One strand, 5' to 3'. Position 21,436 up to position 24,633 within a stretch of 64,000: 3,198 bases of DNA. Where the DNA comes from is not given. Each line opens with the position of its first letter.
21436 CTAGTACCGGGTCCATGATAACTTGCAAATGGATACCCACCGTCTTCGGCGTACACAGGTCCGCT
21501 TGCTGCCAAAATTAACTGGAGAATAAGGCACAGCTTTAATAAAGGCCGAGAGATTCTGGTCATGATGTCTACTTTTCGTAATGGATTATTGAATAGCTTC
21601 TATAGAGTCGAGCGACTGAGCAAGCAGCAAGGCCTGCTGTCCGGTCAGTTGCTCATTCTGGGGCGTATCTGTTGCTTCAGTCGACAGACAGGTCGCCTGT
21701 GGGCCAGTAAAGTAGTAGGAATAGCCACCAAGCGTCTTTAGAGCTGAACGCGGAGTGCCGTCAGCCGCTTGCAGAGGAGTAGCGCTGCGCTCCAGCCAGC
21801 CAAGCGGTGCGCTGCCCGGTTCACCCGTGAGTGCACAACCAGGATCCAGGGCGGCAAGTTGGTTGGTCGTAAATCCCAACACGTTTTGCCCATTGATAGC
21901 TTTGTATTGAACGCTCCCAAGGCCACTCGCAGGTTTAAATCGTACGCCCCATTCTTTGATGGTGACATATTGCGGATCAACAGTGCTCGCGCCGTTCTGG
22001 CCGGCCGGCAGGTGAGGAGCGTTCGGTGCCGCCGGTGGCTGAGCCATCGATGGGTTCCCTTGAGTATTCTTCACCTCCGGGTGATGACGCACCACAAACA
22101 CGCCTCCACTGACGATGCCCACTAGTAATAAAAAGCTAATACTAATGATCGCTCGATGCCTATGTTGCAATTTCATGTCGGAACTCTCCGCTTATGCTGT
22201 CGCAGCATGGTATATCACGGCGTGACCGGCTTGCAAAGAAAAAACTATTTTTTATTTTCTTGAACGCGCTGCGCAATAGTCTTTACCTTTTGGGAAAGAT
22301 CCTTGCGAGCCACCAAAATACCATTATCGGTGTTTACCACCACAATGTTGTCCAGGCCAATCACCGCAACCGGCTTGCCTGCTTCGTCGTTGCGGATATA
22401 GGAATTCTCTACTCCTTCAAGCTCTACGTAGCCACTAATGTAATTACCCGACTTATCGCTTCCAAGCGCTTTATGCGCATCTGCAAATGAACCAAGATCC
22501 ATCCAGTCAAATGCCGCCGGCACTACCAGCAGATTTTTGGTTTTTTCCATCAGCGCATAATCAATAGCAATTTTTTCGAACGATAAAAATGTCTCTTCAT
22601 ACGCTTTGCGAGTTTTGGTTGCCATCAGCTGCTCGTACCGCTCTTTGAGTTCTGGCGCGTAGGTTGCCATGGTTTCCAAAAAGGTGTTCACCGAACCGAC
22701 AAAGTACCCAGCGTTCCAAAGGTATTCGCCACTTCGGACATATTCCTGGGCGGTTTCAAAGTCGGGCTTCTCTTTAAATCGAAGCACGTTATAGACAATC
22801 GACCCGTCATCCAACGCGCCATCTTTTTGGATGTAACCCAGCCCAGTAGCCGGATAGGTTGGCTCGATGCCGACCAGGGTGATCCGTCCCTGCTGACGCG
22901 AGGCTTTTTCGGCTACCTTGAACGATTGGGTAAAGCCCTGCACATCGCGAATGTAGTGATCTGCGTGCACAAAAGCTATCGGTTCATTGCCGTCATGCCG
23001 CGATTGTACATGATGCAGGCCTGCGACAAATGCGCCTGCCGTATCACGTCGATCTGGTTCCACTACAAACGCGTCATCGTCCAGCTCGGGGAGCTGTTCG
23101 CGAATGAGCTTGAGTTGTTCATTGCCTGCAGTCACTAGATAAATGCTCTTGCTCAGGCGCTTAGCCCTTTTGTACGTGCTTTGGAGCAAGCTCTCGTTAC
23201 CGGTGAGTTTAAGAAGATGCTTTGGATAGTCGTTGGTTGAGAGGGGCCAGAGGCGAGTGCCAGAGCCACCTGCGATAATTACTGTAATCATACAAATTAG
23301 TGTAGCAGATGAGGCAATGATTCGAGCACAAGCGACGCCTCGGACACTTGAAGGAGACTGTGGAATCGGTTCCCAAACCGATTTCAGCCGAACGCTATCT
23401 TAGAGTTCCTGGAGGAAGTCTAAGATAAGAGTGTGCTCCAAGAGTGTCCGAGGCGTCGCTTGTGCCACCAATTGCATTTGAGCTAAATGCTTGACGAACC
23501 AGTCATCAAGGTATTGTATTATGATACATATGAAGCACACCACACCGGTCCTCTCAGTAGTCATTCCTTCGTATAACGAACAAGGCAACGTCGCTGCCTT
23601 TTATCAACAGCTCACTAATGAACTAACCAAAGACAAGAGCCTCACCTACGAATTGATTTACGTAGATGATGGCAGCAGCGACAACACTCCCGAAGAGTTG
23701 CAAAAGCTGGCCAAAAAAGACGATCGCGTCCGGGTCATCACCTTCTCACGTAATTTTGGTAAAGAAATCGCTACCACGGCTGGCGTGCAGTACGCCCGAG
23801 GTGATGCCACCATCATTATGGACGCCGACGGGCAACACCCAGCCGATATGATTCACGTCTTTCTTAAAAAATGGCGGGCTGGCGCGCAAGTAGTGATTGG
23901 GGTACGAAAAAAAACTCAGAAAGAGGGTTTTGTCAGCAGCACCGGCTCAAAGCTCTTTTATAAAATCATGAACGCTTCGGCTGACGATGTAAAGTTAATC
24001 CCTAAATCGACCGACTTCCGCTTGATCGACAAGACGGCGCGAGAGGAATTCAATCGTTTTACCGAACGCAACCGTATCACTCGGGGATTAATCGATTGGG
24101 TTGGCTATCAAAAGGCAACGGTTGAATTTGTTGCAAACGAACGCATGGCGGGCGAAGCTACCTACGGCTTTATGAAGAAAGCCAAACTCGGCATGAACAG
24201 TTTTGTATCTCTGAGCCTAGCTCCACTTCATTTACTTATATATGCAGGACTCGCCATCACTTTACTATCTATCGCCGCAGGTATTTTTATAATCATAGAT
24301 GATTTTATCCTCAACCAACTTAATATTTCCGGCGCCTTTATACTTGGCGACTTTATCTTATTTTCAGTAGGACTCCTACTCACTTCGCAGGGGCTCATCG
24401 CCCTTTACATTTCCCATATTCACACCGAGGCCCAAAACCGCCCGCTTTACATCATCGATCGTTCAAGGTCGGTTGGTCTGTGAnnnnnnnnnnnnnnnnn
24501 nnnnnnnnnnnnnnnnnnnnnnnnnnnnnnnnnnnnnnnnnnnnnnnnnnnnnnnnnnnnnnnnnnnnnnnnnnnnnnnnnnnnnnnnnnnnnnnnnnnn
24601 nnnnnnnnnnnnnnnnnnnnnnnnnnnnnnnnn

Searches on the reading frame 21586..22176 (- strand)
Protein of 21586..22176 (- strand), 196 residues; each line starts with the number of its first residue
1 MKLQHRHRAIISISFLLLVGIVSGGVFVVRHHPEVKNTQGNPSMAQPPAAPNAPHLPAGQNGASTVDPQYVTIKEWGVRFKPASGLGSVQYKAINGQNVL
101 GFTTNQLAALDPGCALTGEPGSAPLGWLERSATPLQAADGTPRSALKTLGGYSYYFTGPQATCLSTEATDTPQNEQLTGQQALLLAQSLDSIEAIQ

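Call 5: search_protein_families(library=pfam, proteins=[window:21586-22176:-])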
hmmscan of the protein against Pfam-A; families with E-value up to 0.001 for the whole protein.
window:21586-22176:- (196 aa): 0 families

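Call 19: search_protein_families(library=pfam, proteins=[window:21586-22176:-], max_evalue=5)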
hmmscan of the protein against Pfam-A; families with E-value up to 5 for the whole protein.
window:21586-22176:- (196 aa): 1 family
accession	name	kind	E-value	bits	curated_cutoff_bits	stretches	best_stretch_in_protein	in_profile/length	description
PF17258.7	DUF5324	-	0.16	12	27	1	3-55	148-198/220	Family of unknown function (DUF5324)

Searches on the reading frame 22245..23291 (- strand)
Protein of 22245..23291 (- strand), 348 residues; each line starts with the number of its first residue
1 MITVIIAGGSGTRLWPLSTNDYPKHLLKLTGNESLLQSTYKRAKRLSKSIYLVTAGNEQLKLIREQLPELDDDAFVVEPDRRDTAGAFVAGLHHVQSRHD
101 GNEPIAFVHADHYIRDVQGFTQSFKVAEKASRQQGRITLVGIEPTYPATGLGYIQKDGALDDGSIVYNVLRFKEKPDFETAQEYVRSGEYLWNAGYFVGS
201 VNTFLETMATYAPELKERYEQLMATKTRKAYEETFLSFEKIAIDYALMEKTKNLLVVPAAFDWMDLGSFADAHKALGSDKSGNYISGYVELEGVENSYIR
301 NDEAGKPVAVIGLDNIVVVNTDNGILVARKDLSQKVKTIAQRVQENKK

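Call 5: search_protein_families(library=pfam, proteins=[window:22245-23291:-])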
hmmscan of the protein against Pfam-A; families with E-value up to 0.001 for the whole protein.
window:22245-23291:- (348 aa): 3 families
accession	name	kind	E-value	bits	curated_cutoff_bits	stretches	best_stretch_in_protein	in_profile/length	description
PF00483.29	NTP_transferase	-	7.5e-38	130.9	21.2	1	3-275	2-238/245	Nucleotidyl transferase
PF22640.1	ManC_GMP_beta-helix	-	1.4e-09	38.2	27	1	296-341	10-53/55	MannoseP isomerase/GMP-like beta-helix domain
PF12804.13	NTP_transf_3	-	4.2e-07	30.7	27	1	4-113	2-97/160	MobA-like NTP transferase domain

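Call 95: search_protein_families(library=ncbifam, proteins=[window:22245-23291:-], max_evalue=0.00001)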
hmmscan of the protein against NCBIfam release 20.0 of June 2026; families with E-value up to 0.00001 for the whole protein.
window:22245-23291:- (348 aa): 3 families
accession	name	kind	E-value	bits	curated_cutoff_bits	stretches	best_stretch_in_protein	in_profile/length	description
TIGR01479.1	GMP_PMI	equivalog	1.7e-80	271.1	372.95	1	1-347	1-349/467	mannose-1-phosphate guanylyltransferase/mannose-6-phosphate isomerase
NF012004.0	PRK15460.1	equivalog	5.1e-59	200.2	859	1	3-345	8-357/478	mannose-1-phosphate guanyltransferase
TIGR03992.1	Arch_glmU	subfamily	3.1e-07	29.6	292.1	1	1-114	1-109/393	bifunctional sugar-1-phosphate nucleotidylyltransferase/acetyltransferase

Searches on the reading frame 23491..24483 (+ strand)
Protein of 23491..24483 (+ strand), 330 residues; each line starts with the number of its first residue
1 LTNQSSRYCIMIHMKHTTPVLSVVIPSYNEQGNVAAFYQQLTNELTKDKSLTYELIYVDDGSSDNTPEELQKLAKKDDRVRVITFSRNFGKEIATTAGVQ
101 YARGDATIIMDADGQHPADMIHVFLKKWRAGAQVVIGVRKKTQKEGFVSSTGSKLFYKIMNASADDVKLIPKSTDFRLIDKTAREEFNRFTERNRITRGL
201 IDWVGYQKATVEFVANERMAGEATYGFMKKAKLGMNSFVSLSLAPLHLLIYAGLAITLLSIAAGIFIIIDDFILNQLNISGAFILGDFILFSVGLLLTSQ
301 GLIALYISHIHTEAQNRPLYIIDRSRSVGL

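Call 5: search_protein_families(library=pfam, proteins=[window:23491-24483:+])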
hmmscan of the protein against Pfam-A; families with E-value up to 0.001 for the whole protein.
window:23491-24483:+ (330 aa): 3 families
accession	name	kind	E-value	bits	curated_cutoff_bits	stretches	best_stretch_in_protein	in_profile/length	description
PF00535.33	Glycos_transf_2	-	2.4e-33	115.9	23.3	1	22-181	1-161/168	Glycosyl transferase family 2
PF10111.15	Glyco_tranf_2_2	-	4e-06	27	27.3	1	22-126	1-104/276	Glycosyltransferase like family 2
PF13641.12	Glyco_tranf_2_3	-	0.00034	21.2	27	1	21-127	3-110/230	Glycosyltransferase like family 2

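Call 95: search_protein_families(library=ncbifam, proteins=[window:23491-24483:+], max_evalue=0.00001)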
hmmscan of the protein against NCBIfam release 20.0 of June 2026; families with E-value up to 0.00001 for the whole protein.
window:23491-24483:+ (330 aa): 17 families
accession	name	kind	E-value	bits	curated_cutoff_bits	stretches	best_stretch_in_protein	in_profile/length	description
NF047588.1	GlcsyltransPgfSStrep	equivalog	3.5e-70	236.7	500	1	21-325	3-305/308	glycosyltransferase PgfS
NF007986.1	PRK10714.1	equivalog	3.2e-34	118.4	529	1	21-324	8-310/316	undecaprenyl-phosphate 4-deoxy-4-formamido-L-arabinose transferase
TIGR03937.1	PgaC_IcaA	equivalog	1.1e-18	67.4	422.3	1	15-129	41-151/407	poly-beta-1,6-N-acetyl-D-glucosamine synthase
NF041875.1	EPS_EpsD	equivalog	6.1e-16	58.7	370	1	21-137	1-114/325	exopolysaccharide biosynthesis glycosyltransferase EpsD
NF047683.1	TeichurnBiosyTuaG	equivalog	1.8e-14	54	400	1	14-120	1-103/252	teichuronic acid biosynthesis protein TuaG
NF007482.0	PRK10073.1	equivalog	5.7e-13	48.6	423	1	14-122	1-104/334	glycosyltransferase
TIGR04283.1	glyco_like_mftF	equivalog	1.4e-10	41.2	182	1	21-146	1-115/221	TIGR04283 family arsenosugar biosynthesis glycosyltransferase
NF058614.1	PPMAGASynPpgS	equivalog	1.4e-09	37.7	370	1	23-144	4-118/226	polyprenyl-phospho-N-acetylgalactosaminyl synthase PpgS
TIGR04242.1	nodulat_NodC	equivalog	1.4e-08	34.2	550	1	15-130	44-158/395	chitooligosaccharide synthase NodC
TIGR03965.1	mycofact_glyco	equivalog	1.6e-08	33.8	280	1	18-114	73-165/467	mycofactocin biosynthesis glycosyltransferase MftF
NF050050.1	ProtGlycPglI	equivalog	2.3e-08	33.8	500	1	19-139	2-119/306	GalNAc(5)-diNAcBac-PP-undecaprenol beta-1,3-glucosyltransferase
NF010496.0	PRK13915.1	equivalog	5.6e-08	32.2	262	1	13-120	26-133/307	glucosyl-3-phosphoglycerate synthase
TIGR04009.1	wcaE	equivalog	3e-06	26.7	369.2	1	20-117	2-96/248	colanic acid biosynthesis glycosyltransferase WcaE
NF038302.1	EPS_HpsE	equivalog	3.3e-06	26.3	300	1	21-114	3-97/307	hormogonium polysaccharide biosynthesis glycosyltransferase HpsE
TIGR04182.1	glyco_TIGR04182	equivalog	3.6e-06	26.6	325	1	22-149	3-119/293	S-layer glycoprotein N-glycosyltransferase AglJ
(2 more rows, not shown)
